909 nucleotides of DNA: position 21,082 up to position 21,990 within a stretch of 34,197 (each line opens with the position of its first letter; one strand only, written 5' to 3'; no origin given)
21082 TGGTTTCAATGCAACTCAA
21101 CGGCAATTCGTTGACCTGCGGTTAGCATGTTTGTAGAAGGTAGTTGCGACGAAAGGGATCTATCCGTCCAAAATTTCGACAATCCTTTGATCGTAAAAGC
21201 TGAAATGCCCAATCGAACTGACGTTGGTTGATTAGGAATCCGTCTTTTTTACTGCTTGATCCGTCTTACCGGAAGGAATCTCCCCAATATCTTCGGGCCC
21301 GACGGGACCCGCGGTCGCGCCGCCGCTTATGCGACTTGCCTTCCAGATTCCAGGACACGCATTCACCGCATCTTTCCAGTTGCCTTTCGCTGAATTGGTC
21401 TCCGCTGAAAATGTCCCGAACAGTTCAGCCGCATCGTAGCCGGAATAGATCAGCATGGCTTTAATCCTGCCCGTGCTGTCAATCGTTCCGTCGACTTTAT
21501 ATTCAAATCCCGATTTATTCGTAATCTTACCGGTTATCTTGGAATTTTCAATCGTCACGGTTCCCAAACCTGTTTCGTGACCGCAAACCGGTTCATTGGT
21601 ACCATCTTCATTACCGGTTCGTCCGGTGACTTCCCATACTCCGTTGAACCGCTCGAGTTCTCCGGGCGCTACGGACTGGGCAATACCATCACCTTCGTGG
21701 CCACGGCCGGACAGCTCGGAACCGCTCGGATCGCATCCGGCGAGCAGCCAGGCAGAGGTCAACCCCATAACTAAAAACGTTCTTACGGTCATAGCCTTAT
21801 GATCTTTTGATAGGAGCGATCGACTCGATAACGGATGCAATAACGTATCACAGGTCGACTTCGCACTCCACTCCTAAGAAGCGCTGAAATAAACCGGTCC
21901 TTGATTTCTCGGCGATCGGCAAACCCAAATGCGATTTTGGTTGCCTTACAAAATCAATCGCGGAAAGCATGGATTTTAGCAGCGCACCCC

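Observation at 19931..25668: Minus-strand group of tailoring-type enzymes: B12-radical SAM, NodU/CmcH carbamoyltransferase, lipoprotein, GT14-like glycosyltransferase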

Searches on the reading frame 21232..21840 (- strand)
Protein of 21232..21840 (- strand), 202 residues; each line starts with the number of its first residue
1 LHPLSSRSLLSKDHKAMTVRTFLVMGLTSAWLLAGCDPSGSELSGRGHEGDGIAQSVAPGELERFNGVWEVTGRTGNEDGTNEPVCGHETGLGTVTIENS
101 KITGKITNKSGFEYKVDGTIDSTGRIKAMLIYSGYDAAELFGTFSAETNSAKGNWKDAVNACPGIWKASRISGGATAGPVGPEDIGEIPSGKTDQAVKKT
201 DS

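Call 4: search_protein_families(library=pfam, proteins=[window:21232-21840:-], max_evalue=0.01)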
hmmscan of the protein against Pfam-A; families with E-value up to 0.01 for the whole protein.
window:21232-21840:- (202 aa): 0 families

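Call 11: search_protein_families(library=ncbifam, proteins=[window:21232-21840:-], max_evalue=0.01)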
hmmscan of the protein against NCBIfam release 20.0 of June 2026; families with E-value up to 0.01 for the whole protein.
window:21232-21840:- (202 aa): 0 families

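Call 26: find_homologous_proteins(query=A2, max_evalue=0.001)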
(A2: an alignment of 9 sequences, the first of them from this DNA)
Query A2 (9 sequences) (186 aa, profile of the alignment): 53 proteins with E <= 0.001 among 5087 candidates.
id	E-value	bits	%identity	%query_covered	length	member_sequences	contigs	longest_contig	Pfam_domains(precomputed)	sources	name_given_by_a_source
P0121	6.3e-63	229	38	58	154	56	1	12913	-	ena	-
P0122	5.6e-61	223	38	58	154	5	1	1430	-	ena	-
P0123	1.1e-60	222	40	60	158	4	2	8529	-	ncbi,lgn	ncbi:MAG: hypothetical protein ACREV4_10490 [Gammaproteobacteria bacterium]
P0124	4.1e-59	217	40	60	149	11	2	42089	-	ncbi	ncbi:MAG: hypothetical protein ACREXW_06485 [Gammaproteobacteria bacterium]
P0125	4.9e-58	213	41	59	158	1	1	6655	-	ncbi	ncbi:MAG: hypothetical protein ACREVK_06760 [Gammaproteobacteria bacterium]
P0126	6.6e-58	213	37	84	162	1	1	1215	-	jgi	jgi:hypothetical protein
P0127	7.3e-58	213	42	60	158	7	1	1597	-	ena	-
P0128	1.9e-57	211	100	100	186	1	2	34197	-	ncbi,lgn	-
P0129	2.5e-57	211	39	59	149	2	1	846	-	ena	-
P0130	3.0e-57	211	39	59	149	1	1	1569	-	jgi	-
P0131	3.8e-57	210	38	59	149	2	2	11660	-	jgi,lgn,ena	-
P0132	4.0e-57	210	38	59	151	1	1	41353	-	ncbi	-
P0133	5.5e-57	210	39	59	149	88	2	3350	-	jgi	jgi:hypothetical protein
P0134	9.1e-57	209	65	99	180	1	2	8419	-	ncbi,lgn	ncbi:MAG: hypothetical protein ACRERV_09140 [Methylococcales bacterium]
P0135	1.0e-56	209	39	59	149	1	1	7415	-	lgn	-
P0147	4.9e-53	197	66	94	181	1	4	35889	-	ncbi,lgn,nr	ncbi:MAG: hypothetical protein L0Y38_06375 [Methylococcaceae bacterium]|nr:hypothetical protein [Met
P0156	2.2e-49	185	38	63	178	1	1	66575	-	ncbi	-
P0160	1.3e-47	179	39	57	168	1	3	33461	-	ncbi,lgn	-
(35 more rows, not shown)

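Call 28: find_encoding_contigs(protein=P0156, flank=8000, max_places=2)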
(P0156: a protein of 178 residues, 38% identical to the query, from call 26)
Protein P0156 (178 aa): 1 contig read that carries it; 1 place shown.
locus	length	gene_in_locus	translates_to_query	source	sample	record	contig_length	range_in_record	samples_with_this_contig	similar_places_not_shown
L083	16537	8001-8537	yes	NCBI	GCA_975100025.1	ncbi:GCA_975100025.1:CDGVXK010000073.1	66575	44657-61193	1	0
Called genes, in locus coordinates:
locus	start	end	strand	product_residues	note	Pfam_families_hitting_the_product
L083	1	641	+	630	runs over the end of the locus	PF02518:HATPase_c, PF00204:DNA_gyraseB, PF01751:Toprim, PF00986:DNA_gyraseB_C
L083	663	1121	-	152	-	-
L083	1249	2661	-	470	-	PF03951:Gln-synt_N, PF00120:Gln-synt_C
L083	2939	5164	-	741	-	PF21305:type_II_gspD_N0, PF03958:Secretin_N, PF00263:Secretin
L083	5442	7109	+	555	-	PF02310:B12-binding (weak), PF04055:Radical_SAM, PF13282:DUF4070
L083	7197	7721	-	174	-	PF07332:Phage_holin_3_6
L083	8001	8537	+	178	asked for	-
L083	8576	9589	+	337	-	PF00211:Guanylate_cyc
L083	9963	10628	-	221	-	-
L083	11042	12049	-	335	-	PF04055:Radical_SAM, PF06463:Mob_synth_C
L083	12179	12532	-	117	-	PF01329:Pterin_4a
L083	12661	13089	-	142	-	PF01242:PTPS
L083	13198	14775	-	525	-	-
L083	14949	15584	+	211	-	-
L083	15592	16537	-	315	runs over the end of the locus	PF00696:AA_kinase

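Call 29: find_encoding_contigs(protein=P0160, flank=8000, max_places=2)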
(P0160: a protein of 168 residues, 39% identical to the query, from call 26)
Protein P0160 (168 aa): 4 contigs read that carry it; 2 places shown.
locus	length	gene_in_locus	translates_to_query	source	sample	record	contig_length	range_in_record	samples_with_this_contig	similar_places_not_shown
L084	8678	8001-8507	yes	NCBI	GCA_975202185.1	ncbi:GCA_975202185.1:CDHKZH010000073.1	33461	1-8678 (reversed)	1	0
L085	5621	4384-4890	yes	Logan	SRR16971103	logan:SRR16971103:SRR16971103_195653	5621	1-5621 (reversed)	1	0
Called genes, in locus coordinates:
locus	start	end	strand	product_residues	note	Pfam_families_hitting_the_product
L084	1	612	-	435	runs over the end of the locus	PF00696:AA_kinase, PF00583:Acetyltransf_1, PF13508:Acetyltransf_7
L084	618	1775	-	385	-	PF01546:Peptidase_M20, PF07687:M20_dimer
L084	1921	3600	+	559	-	PF00920:ILVD_EDD_N, PF04023:FeoA (faint), PF24877:ILV_EDD_C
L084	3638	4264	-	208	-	PF13511:DUF4124 (faint), PF13406:SLT_2 (faint), PF01464:SLT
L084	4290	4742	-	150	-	PF04608:PgpA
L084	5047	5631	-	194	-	-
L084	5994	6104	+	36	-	-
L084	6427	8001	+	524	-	PF02310:B12-binding, PF04055:Radical_SAM, PF13282:DUF4070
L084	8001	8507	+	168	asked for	-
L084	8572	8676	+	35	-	?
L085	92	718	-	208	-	PF13511:DUF4124 (faint), PF13406:SLT_2 (faint), PF01464:SLT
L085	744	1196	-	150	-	PF04608:PgpA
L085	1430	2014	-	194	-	-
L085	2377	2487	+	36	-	-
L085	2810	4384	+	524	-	PF02310:B12-binding, PF04055:Radical_SAM, PF13282:DUF4070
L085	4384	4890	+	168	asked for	-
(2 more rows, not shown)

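Call 30: find_encoding_contigs(protein=P0147, flank=10000, max_places=2)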
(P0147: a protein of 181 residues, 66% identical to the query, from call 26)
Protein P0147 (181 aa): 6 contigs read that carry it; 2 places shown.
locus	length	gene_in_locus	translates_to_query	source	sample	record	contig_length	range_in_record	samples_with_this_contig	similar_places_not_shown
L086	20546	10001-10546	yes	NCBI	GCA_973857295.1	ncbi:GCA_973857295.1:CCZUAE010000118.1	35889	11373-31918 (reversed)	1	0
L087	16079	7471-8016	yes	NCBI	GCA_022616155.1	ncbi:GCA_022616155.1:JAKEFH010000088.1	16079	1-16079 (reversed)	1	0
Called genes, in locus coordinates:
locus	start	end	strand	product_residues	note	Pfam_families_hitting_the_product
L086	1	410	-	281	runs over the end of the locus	PF02606:LpxK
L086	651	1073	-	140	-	PF02472:ExbD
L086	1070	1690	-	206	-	PF01618:MotA_ExbB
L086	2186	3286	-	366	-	PF01264:Chorismate_synt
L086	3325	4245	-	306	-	PF05175:MTS, PF06325:PrmA, PF13847:Methyltransf_31, PF08242:Methyltransf_12 (weak), PF13649:Methyltransf_25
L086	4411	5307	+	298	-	PF08668:HDOD, PF01966:HD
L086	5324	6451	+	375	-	PF02120:Flg_hook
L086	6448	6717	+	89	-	PF01312:Bac_export_2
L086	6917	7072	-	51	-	-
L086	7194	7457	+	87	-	-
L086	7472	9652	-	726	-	PF20656:MS_N, PF20658:MSG_insertion, PF01274:MS_TIM-barrel, PF20659:MS_C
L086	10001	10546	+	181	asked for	-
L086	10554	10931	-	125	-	PF08000:bPH_1, PF14470:bPH_3 (weak)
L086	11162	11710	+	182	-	PF00227:Proteasome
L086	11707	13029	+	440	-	PF00004:AAA (weak), PF07724:AAA_2 (weak), PF07728:AAA_5 (faint), PF13401:AAA_22 (faint), PF07724:AAA_2, PF00004:AAA (weak)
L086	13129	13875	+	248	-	PF01209:Ubie_methyltran, PF13489:Methyltransf_23, PF13847:Methyltransf_31, PF08241:Methyltransf_11, PF08242:Methyltransf_12, PF13649:Methyltransf_25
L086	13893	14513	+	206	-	PF02036:SCP2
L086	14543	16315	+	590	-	PF03109:ABC1, PF27536:UbiB_helical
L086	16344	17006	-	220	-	-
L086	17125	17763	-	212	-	-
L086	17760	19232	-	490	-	PF00092:VWA, PF13519:VWA_2, PF13768:VWA_3 (weak)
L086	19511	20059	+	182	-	PF00578:AhpC-TSA, PF08534:Redoxin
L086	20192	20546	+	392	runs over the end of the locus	PF00162:PGK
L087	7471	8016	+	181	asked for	-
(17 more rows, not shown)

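Call 40: predict_structure(alignment_id=A3)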
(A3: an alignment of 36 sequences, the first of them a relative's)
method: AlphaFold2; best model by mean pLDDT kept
length: 186 residues; sequences in the alignment: 36
mean_pLDDT: 76.8   pTM: 0.61
mean pLDDT of the five models: 76.8, 76.5, 76.4, 76.1, 75.9
residues with pLDDT >= 90: 88; 70-90: 20; 50-70: 54; < 50: 24
segments of 3 or more residues with pLDDT < 50: 30-35, 160-164, 166-171
pLDDT, mean of each block of 10 residues (from residue 1): 53 57 53 53 85 94 65 91 97 95 97 96 96 95 84 78 47 56 60
secondary structure, 60 per line:
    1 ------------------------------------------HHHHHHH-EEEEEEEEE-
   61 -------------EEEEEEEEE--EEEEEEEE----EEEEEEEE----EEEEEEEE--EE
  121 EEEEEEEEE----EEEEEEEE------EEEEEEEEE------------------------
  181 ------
elements in order: H43-49 E51-59 E74-82 E85-92 E97-104 E109-116 E119-129 E134-141 E148-156

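Call 77: search_protein_families(library=pfam, alignment_id=A3, max_evalue=1)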
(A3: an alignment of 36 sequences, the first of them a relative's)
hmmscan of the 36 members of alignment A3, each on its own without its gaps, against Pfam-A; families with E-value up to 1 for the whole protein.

A. member 1, P0128 (186 aa): 0 families

B. families by the number of members that match (of 36 scanned): 9 families
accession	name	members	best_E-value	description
PF05899.18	Cupin_3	3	0.13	EutQ-like cupin domain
PF00267.27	Porin_1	1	0.0038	Gram-negative porin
PF20979.2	Arginosuc_syn_C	1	0.077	Arginosuccinate synthase C-terminal domain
PF19151.5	Sublancin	1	0.081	Sublancin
PF09579.15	Spore_YtfJ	1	0.095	Sporulation protein YtfJ (Spore_YtfJ)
PF03702.20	AnmK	1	0.14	Anhydro-N-acetylmuramic acid kinase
PF13765.14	PRY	1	0.18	SPRY-associated domain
PF05733.16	Tenui_N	1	0.24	Tenuivirus/Phlebovirus nucleocapsid protein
PF13648.12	Lipocalin_4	1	0.87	Lipocalin-like domain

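Call 88: search_protein_representatives(alignment_id=A3)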
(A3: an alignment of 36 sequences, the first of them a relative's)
Query: 36 sequences, 164 profile positions. Proteins with E-value up to 0.001 (for the whole library): 378; up to 1e-10: 64; up to 1e-30: 5. The best 150 are listed.
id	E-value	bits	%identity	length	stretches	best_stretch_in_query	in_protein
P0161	2.7e-60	219.0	-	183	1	1-163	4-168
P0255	3.5e-48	179.6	-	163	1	5-150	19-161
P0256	3.3e-44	166.7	-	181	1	3-153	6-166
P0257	6.4e-42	159.3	-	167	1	6-152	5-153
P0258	5.1e-41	156.3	-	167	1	14-155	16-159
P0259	1.1e-27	112.9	-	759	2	29-146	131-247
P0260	3.7e-22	95.0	-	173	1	3-142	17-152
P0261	1.4e-21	93.1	-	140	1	6-142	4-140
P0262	1.6e-19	86.4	-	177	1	7-146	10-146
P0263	6.9e-19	84.4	-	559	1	18-140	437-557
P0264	9.7e-19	83.9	-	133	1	6-141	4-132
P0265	3.3e-18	82.1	-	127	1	33-144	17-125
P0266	9.9e-18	80.6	-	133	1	4-141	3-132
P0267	1.4e-16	76.9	-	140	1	8-143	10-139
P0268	9.7e-16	74.1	-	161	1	7-144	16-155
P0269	1.3e-15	73.7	-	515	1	27-142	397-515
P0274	4.0e-15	72.1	-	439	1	29-150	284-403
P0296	8.6e-12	61.3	-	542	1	29-142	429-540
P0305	2.0e-11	60.1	-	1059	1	64-144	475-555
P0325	1.8e-10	57.0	-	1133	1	17-141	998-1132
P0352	2.5e-09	53.2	-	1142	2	30-144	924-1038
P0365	7.9e-09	51.6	-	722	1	34-141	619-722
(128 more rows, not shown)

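Call 89: search_protein_families(library=pfam, proteins=[P0259, P0263, P0269, P0274, P0296, P0305, P0325, P0352, P0365, P0260], max_evalue=0.001)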
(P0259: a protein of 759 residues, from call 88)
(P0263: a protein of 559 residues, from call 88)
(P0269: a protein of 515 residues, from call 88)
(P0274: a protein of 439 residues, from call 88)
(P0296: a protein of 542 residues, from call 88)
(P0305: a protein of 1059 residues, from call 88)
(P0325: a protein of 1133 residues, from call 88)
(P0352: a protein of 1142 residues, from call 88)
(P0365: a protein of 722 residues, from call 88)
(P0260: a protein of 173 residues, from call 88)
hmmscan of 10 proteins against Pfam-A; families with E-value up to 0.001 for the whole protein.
P0259 (759 aa): 3 families
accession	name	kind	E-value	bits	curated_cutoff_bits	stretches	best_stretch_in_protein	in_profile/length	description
PF17963.7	Big_9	-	6.8e-12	46.6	23.6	1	247-334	1-88/89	Bacterial Ig domain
PF17892.7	Cadherin_5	-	1.4e-08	34.9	26.5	1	272-336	34-97/98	Cadherin-like domain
PF18884.5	TSP3_bac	-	0.00073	19.8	25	0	388-409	1-22/22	Bacterial TSP3 repeat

P0263 (559 aa): 2 families
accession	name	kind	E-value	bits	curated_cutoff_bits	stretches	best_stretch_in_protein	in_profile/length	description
PF13517.12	FG-GAP_3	-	3.5e-05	24.7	26.9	0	216-268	1-60/61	FG-GAP-like repeat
PF01839.29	FG-GAP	-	0.00027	21.2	22.1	0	379-395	4-20/37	FG-GAP repeat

P0269 (515 aa): 2 families
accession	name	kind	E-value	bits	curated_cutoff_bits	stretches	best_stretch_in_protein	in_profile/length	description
PF13365.12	Trypsin_2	-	1.7e-23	84.4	27.6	1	187-320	2-144/144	Trypsin-like peptidase domain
PF00089.32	Trypsin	-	5.4e-09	36.6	20.6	1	191-323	32-197/220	Trypsin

P0274 (439 aa): 0 families

P0296 (542 aa): 0 families

P0305 (1059 aa): 5 families
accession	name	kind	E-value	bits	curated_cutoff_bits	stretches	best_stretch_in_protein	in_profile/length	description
PF14312.12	FG-GAP_2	-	4.4e-72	238.5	23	7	237-282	1-49/49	FG-GAP repeat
PF05345.18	He_PIG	-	1.2e-09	38.9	24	1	626-692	27-95/96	Putative Ig domain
PF25788.1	Ig_Rha78A_N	-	1.7e-06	28.7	27.4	1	530-593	43-101/105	Rha78A-like, N-terminal immunoglobulin domain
PF00404.24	Dockerin_1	-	6.7e-06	26.6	22.9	1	999-1047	1-53/57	Dockerin type I domain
PF24681.1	Kelch_KLHDC2_KLHL20_DRC7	-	3.5e-05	23.6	50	1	50-242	6-196/221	KLHDC2/KLHL20/DRC7 Kelch-repeats domain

P0325 (1133 aa): 3 families
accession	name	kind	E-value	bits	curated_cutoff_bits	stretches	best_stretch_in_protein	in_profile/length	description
PF18998.6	Flg_new_2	-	8.4e-35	119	23.6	4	880-938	14-72/73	Divergent InlB B-repeat domain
PF00082.27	Peptidase_S8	-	1e-23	84.6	21.8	1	265-543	2-274/288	Subtilase family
PF09479.16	Flg_new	-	7.9e-08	32.7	27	0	882-933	10-64/65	Listeria-Bacteroides repeat domain (List_Bact_rpt)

P0352 (1142 aa): 2 families
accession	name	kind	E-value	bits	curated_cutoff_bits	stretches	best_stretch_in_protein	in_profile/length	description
PF11617.13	Cu-binding_MopE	-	4.9e-29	100.7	27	3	784-810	1-27/30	Putative metal-binding motif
PF00404.24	Dockerin_1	-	0.00015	22.3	22.9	1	710-764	1-56/57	Dockerin type I domain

P0365 (722 aa): 3 families
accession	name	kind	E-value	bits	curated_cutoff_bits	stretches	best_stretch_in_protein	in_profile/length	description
PF02674.22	Colicin_V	-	5.4e-11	43.1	29.3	1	118-227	36-141/144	Colicin V production protein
PF13620.12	CarboxypepD_reg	-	3.6e-06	27.7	32.3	1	496-593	1-78/82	Carboxypeptidase regulatory-like domain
PF13715.12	CarbopepD_reg_2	-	7.8e-06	26.3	32.2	0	547-587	27-67/88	CarboxypepD_reg-like domain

P0260 (173 aa): 0 families
